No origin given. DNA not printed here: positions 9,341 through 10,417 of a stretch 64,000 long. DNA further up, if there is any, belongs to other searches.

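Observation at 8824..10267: Coiled-coil/2-TM protein and NYN nuclease occupy the position where dnaJ is expected after dnaK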

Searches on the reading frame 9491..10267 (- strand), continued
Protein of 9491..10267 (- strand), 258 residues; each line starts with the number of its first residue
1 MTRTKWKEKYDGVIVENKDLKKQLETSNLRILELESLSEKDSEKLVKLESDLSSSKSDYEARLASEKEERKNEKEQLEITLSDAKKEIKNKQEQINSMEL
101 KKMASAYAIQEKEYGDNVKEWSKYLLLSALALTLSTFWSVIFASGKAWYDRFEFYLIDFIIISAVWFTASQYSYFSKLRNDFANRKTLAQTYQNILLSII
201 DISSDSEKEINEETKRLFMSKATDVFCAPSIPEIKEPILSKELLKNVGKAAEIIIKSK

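Call 53: search_protein_families(library=phrogs, alignment_id=A1, max_evalue=0.01)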
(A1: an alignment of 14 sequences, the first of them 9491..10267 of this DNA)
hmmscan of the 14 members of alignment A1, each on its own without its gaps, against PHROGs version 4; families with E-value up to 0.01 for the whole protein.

A. member 1, window:9491-10267:- (258 aa): 0 families

B. families by the number of members that match (of 14 scanned): 10 families
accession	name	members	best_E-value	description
phrog_77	-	2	0.0002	SbcC-like subunit of palindrome specific endonuclease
phrog_206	-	1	1.5e-05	head scaffolding protein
phrog_95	-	1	0.00023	integrase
phrog_1544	-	1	0.00037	-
phrog_250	-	1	0.0017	-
phrog_1015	-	1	0.0017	tail protein with lysin activity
phrog_293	-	1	0.0023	ABC transporter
phrog_10540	-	1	0.0062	-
phrog_10574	-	1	0.0094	tail length tape measure protein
phrog_16417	-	1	0.0095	holin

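Call 54: find_encoding_contigs(protein=P0002, flank=3000, max_places=3)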
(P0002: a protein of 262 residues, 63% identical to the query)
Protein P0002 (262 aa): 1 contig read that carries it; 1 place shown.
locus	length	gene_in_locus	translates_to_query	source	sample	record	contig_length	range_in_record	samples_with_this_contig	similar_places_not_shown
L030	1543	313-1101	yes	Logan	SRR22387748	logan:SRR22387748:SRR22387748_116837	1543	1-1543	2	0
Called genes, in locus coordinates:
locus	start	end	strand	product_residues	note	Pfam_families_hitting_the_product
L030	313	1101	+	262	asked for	-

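Call 55: search_solved_structures(query=A1, max_evalue=1)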
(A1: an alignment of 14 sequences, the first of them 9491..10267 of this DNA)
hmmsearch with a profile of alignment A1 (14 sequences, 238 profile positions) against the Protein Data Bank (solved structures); distinct sequences matched with E-value up to 1: 16.
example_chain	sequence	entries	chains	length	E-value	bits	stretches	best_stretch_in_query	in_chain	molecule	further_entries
8qox_B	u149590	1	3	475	0.011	18.3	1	8-89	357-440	Conserved membrane protein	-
7yfj_A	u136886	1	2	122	0.053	16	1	9-102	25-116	Pre-mRNA-splicing regulator WTAP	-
9xof_A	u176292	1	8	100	0.13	14.8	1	8-100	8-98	Pre-mRNA-splicing regulator WTAP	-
9tlt_A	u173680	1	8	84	0.2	14.1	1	10-78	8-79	Sc-apCC-2-KLHL20-4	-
2wty_A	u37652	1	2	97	0.22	14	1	15-93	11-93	TRANSCRIPTION FACTOR MAFB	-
4auw_A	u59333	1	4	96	0.22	14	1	15-93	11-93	TRANSCRIPTION FACTOR MAFB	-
2wt7_B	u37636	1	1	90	0.23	13.9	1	16-93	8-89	TRANSCRIPTION FACTOR MAFB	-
4xa3_A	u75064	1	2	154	0.38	13.2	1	13-85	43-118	Gp7-MYH7(1361-1425)-Eb1 chimera protein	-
5aps_A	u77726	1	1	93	0.43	13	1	8-75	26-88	GENERAL CONTROL PROTEIN GCN4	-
6h9l_A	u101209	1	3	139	0.46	12.9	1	8-88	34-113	Uncharacterized protein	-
7o92_A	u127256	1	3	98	0.49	12.8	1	10-80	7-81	hypothetical protein UY81_C0065G0003 residues 18-54 from Candidatus Giovannonibacteria bac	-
7saf_A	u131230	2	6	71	0.61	12.5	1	9-79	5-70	General control transcription factor GCN4/M protein chimera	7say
5apu_A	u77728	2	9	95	0.63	12.5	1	8-76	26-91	GENERAL CONTROL PROTEIN GCN4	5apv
7a4y_E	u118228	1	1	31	0.64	12.5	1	8-34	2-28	Coiled-coil P5 peptide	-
6nr8_2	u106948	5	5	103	0.65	12.5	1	5-86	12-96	Prefoldin subunit 2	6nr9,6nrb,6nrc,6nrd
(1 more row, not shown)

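Call 59: find_homologous_proteins(query=A1, max_evalue=0.001)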
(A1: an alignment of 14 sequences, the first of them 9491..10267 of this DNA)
Query A1 (14 sequences) (258 aa, profile of the alignment): 74 proteins with E <= 0.001 among 8000 candidates.
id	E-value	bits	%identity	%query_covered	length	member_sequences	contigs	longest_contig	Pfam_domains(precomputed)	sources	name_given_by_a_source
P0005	3.9e-93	329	47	76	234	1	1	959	-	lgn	-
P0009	7.0e-91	322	41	85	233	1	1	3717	-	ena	-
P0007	5.8e-90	319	44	75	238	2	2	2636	PF19658.5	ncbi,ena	-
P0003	1.1e-88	315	58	88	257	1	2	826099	-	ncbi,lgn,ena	-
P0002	1.4e-87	311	63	100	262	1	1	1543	-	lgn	-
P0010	8.0e-87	308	38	90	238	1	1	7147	-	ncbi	-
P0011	1.3e-86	308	38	95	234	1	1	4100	-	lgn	-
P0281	9.0e-85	302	46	69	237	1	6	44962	-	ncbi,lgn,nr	ncbi:MAG: hypothetical protein HYW65_02315 [Candidatus Liptonbacteria bacterium]|nr:hypothetical pro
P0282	1.7e-84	301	43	81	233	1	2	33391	-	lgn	-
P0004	2.3e-84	300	52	97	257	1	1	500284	-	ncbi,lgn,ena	-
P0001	1.6e-83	298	100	100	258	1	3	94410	-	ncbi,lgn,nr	ncbi:MAG: hypothetical protein HYV45_03720 [Candidatus Moranbacteria bacterium]|nr:hypothetical prot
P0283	2.4e-83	297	46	64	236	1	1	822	-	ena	-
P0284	8.0e-83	295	45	67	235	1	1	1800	PF19658.5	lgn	-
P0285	1.2e-82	295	40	89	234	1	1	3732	-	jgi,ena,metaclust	metaclust:\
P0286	3.6e-82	293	45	82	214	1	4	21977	-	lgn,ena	-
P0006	3.4e-80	287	39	88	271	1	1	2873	-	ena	-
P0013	1.7e-78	281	33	81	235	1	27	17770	-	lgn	-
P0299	1.3e-74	269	39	79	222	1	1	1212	PF19658.5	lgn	-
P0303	1.7e-71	258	41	84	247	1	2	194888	-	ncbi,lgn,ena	-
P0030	1.9e-57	212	37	78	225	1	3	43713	-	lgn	-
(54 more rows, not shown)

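Call 60: find_encoding_contigs(protein=P0303, flank=5000, max_places=2)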
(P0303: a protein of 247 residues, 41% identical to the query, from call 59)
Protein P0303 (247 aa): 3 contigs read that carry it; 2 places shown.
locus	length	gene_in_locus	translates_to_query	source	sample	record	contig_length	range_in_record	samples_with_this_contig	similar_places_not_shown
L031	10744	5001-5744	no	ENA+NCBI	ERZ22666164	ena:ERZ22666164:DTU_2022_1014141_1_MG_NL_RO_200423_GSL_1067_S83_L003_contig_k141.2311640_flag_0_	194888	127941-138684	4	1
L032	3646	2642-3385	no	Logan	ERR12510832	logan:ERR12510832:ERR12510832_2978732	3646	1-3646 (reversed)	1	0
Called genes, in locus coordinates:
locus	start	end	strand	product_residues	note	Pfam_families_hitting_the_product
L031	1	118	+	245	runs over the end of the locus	-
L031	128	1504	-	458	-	PF00476:DNA_pol_A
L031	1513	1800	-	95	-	-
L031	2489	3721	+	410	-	-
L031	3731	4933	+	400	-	PF01180:DHO_dh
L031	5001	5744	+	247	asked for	-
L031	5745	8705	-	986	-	PF00580:UvrD-helicase, PF01443:Viral_helicase1 (faint), PF13245:AAA_19, PF13538:UvrD_C_2 (faint), PF13361:UvrD_C, PF12705:PDDEXK_1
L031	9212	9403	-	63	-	-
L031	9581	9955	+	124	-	-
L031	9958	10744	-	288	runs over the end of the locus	PF01509:TruB_N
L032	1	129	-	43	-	?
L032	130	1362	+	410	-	-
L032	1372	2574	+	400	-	PF01180:DHO_dh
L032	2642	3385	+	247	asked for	-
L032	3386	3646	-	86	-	?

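Call 61: find_encoding_contigs(protein=P0282, flank=5000, max_places=2)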
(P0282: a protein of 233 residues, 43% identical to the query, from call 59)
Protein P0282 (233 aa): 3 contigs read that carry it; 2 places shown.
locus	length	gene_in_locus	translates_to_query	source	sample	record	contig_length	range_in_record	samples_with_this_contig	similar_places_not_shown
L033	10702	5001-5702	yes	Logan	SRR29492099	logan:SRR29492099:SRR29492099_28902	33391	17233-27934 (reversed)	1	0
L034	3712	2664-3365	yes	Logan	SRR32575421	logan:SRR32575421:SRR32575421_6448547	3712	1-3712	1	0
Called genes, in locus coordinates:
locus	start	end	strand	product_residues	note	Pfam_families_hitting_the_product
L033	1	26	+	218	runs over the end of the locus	PF01522:Polysacc_deac_1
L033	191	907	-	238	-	-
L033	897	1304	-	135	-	-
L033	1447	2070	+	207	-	PF02578:Cu-oxidase_4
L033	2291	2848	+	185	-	-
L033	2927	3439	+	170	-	PF09990:DUF2231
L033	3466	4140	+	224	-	-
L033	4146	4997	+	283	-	PF11127:YgaP-like_TM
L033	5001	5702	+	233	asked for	-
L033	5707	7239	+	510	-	PF01555:N6_N4_Mtase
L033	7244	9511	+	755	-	PF04851:ResIII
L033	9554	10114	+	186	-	PF10544:T5orf172, PF13455:MUG113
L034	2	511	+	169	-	?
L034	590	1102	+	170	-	PF09990:DUF2231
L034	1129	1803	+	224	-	-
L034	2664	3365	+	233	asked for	-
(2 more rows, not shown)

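Call 62: find_encoding_contigs(protein=P0030, flank=5000, max_places=2)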
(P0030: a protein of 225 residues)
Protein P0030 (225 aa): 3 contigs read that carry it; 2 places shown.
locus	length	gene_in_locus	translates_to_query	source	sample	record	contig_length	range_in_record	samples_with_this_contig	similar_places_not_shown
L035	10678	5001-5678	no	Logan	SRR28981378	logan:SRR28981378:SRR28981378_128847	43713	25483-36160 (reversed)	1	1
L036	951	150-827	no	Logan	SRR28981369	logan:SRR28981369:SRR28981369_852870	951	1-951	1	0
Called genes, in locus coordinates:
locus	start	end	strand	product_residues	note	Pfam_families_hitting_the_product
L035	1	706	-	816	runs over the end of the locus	PF26449:DUF8128, PF01935:DUF87, PF10412:TrwB_AAD_bind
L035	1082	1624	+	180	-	-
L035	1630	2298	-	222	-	PF03167:UDG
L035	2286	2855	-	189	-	-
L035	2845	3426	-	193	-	PF00814:TsaD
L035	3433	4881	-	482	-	PF01406:tRNA-synt_1e, PF09190:DALR_2 (weak)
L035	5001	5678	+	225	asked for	-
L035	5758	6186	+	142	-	PF02643:DUF192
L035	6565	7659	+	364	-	PF22020:RlmL_1st, PF01170:UPF0020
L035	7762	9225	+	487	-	PF00753:Lactamase_B, PF12706:Lactamase_B_2 (faint), PF16661:Lactamase_B_6, PF10996:Beta-Casp, PF07521:RMMBL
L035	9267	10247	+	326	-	PF11860:Muramidase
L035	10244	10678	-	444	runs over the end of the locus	PF01018:GTP1_OBG, PF01926:MMR_HSR1, PF02421:FeoB_N, PF09269:DUF1967 (faint)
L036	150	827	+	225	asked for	-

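Call 69: find_related_loci(query=A1, collection=viral_contigs, flank=8000)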
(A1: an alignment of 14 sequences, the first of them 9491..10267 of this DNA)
Query A1 (258 aa) in viral_contigs; peptide patterns used: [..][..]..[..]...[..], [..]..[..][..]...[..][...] (x = any residue, [..] = any of these).
44 stretches matched a pattern, but none encodes a relative of the query by tblastn (E <= 1e-3).

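Call 74: fold_search(model_id=the predicted structure, library=pdb)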
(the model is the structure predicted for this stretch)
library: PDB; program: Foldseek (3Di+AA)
matches with E <= 10: 355; with E <= 0.001: 0
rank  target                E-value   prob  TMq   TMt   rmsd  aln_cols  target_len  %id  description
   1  9g0c_A                4.4e-01  0.96  0.34  0.56   4.9       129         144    7  Structure of human Mical1 bMERB_V978A_V985A domain:Rab10 complex. (released 2025-07-02)
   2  4mu6                  5.8e-01  0.20  0.17  0.17  13.8       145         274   10  Crystal Structure of the N-terminal domain of Effector Protein LegC3 from Legionella pneumophila (released 2013-12-11)
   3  9g0d_B                7.8e-01  0.54  0.24  0.38   7.5       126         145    9  Structure of human Mical1 bMERB_V978A domain:Rab10 complex. (released 2025-07-02)
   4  4i1q_B                7.8e-01  0.47  0.26  0.32   7.5       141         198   14  Crystal Structure of hBRAP1 N-BAR domain (released 2013-02-06)
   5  5c22_A                7.8e-01  0.33  0.21  0.21  11.4       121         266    9  Crystal structure of Zn-bound HlyD from E. coli (released 2016-02-17)
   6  4mh6                  7.8e-01  0.28  0.21  0.30  31.9       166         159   11  2.8 Angstrom Crystal Structure of Type III Secretion Protein YscO from Vibrio parahaemolyticus (released 2013-09-11)
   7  9hmx_A                7.8e-01  0.18  0.15  0.21  39.9       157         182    9  Structure of SteB-RipA complex from Mycobacterium tuberculosis (released 2025-07-30)
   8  6ixg_A                8.2e-01  0.60  0.29  0.33  22.7       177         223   11  Crystal structure of native apo SH3BP5 (P41) (released 2019-03-20)
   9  1g73_A                8.2e-01  0.35  0.22  0.31  13.1       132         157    8  CRYSTAL STRUCTURE OF SMAC BOUND TO XIAP-BIR3 DOMAIN (released 2001-01-10)
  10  5c21_A                8.2e-01  0.33  0.21  0.21  11.5       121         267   10  Crystal structure of native HlyD from E. coli (released 2016-02-17)
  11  9u6s_N                8.7e-01  0.30  0.22  0.19  14.0       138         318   13  Cryo-EM structure of the Vo domain of V/A-ATPase in liposomes under no pmf condition,state3 (released 2026-03-25)
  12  4ilo_A                9.8e-01  0.75  0.34  0.37  12.7       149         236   17  2.12A resolution structure of CT398 from Chlamydia trachomatis (released 2014-01-01)
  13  7nsu_D                1.1e+00  0.72  0.25  0.16  10.0       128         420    9  ColicinE9 intact translocation complex (released 2021-08-11)
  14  5ew5_A                1.2e+00  0.28  0.20  0.12   9.8       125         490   10  Crystal Structure of Colicin E9 In Complex with Its Immunity Protein Im9 (released 2016-07-20)
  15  8i21_A                1.2e+00  0.18  0.21  0.22  38.7       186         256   12  Cryo-EM structure of 6-subunit Smc5/6 arm region (released 2024-06-26)
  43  9hzm_0                2.2e+00  0.08  0.16  0.20  50.1       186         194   13  235 A SynPspA H1-5 rod after incubation with EPL (released 2025-08-13)
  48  8qhx                  2.5e+00  0.38  0.29  0.38  37.0       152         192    6  280A Vipp1 H1-6 helical tubes in the presence of EPL (released 2024-09-18)
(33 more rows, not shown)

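Call 75: fold_search(model_id=the predicted structure, library=viral)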
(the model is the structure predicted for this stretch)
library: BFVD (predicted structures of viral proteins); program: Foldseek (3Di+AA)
matches with E <= 10: 551; with E <= 0.001: 0
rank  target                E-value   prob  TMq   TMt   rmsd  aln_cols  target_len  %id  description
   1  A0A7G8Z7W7            1.3e-02  1.00  0.44  0.29  54.4       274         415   18  (no name in the UniProt tables at hand)
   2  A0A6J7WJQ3            3.6e-02  0.99  0.33  0.11   8.6       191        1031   12  Uncharacterized protein [uncultured Caudovirales phage]
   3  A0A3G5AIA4            6.0e-02  0.98  0.28  0.29  12.9       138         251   14  Uncharacterized protein [Sylvanvirus sp.]
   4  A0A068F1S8            1.3e-01  1.00  0.31  0.59   3.6        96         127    9  Uncharacterized protein [Mycobacterium phage Gaia]
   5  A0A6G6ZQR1            1.6e-01  0.92  0.30  0.37   6.1       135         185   12  (no name in the UniProt tables at hand)
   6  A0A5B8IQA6            1.8e-01  0.54  0.21  0.22  10.4       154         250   13  Uncharacterized protein [Mimiviridae sp. ChoanoV1]
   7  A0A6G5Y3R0            2.0e-01  0.93  0.25  0.48  10.7       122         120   11  (no name in the UniProt tables at hand)
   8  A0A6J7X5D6            2.1e-01  0.90  0.30  0.17  16.3       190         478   14  Uncharacterized protein [uncultured Caudovirales phage]
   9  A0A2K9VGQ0            2.7e-01  0.99  0.27  0.61   9.0       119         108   13  (no name in the UniProt tables at hand)
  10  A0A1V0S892            2.7e-01  0.60  0.21  0.21   8.6       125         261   18  SWPV1-284 [Shearwaterpox virus]
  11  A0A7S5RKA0            2.7e-01  0.57  0.17  0.39  13.8       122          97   13  Transmembrane protein [Rhizobium phage RHph_N34]
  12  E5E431                3.2e-01  0.99  0.36  0.59   4.3       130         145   11  Uncharacterized protein [Acinetobacter phage Acj61]
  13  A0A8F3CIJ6            3.2e-01  0.91  0.37  0.37   8.7       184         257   10  Uncharacterized protein [Ranid herpesvirus 4]
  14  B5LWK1                3.6e-01  0.82  0.29  0.40   6.2       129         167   17  Uncharacterized protein [Feldmannia species virus]
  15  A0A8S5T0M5            4.1e-01  0.41  0.26  0.28  27.4       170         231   22  Uncharacterized protein [Myoviridae sp. ctWb16]
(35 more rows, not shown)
